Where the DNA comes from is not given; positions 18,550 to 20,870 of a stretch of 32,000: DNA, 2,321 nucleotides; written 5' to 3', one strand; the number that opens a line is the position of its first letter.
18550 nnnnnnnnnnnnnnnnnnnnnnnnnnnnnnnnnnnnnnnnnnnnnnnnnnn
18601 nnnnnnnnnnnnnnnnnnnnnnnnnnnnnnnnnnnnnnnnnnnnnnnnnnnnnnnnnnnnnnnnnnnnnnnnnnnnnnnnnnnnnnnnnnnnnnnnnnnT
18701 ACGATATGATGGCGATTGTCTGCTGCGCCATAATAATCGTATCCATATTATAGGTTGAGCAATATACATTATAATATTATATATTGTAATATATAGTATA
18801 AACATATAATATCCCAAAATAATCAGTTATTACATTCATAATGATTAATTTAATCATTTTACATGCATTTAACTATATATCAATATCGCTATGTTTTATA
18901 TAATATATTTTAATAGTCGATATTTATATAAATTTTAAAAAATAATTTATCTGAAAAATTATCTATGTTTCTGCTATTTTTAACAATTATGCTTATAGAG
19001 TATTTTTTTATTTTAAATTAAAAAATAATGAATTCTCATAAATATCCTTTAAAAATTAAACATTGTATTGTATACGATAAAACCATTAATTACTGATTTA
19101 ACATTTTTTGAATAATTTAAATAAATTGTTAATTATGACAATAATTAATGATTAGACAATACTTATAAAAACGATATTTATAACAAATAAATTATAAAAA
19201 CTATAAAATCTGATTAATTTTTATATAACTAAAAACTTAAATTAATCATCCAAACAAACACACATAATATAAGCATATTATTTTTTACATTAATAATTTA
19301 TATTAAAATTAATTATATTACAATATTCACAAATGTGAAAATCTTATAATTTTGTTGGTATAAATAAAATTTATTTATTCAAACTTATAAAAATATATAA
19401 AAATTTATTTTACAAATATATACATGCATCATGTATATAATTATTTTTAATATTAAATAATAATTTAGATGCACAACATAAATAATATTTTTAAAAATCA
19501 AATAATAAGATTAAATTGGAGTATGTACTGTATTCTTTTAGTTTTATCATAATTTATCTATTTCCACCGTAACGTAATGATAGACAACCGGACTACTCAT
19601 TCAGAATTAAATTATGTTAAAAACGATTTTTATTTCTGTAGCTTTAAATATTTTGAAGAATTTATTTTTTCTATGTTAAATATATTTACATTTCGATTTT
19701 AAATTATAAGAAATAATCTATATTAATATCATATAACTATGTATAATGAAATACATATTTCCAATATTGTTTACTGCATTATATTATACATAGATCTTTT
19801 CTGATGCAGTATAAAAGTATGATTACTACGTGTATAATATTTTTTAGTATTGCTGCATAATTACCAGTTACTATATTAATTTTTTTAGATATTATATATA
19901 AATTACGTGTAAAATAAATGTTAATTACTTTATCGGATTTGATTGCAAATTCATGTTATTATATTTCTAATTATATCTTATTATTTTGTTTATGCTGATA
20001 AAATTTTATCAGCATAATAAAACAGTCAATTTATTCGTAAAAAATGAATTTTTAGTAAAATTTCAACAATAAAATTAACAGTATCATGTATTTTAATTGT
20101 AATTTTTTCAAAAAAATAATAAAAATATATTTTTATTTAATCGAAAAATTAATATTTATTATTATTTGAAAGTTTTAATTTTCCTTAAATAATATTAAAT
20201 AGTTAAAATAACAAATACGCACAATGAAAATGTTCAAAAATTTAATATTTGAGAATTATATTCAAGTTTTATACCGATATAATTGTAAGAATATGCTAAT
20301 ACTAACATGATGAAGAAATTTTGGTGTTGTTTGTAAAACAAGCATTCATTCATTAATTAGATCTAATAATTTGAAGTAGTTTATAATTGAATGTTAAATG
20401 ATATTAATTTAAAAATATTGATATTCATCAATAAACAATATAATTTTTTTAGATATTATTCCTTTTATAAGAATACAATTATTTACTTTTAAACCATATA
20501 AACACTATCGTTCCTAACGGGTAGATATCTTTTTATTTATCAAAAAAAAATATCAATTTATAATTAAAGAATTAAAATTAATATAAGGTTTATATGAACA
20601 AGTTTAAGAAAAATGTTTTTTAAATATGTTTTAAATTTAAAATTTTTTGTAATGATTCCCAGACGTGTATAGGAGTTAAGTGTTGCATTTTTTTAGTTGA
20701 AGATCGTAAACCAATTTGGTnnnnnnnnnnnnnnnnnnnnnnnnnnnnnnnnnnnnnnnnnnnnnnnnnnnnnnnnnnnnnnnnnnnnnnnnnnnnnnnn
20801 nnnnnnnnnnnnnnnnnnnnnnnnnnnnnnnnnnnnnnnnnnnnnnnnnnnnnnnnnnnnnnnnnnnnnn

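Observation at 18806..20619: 1.8-kb empty scar replaces the whole LPS outer-core / O-antigen-ligase block, leaving only inner-core genes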

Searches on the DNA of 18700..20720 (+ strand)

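Call 41: search_rna_families(source=window, start=18700, end=20720, threshold=evalue, max_evalue=1)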
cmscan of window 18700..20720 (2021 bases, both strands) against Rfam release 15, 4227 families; matches with E-value up to 1: 0.
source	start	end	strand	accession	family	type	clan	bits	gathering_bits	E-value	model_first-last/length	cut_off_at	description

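Call 66: search_dna_similar(query=window:18806-20619:+, collection=plasmids, mode=distant, max_rows=5)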
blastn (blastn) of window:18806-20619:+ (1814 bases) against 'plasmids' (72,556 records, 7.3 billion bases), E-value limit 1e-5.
No match.
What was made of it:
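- There is no similarity to plasmids (call 66).
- Tried and rejected: There is no match to plasmids (call 66).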
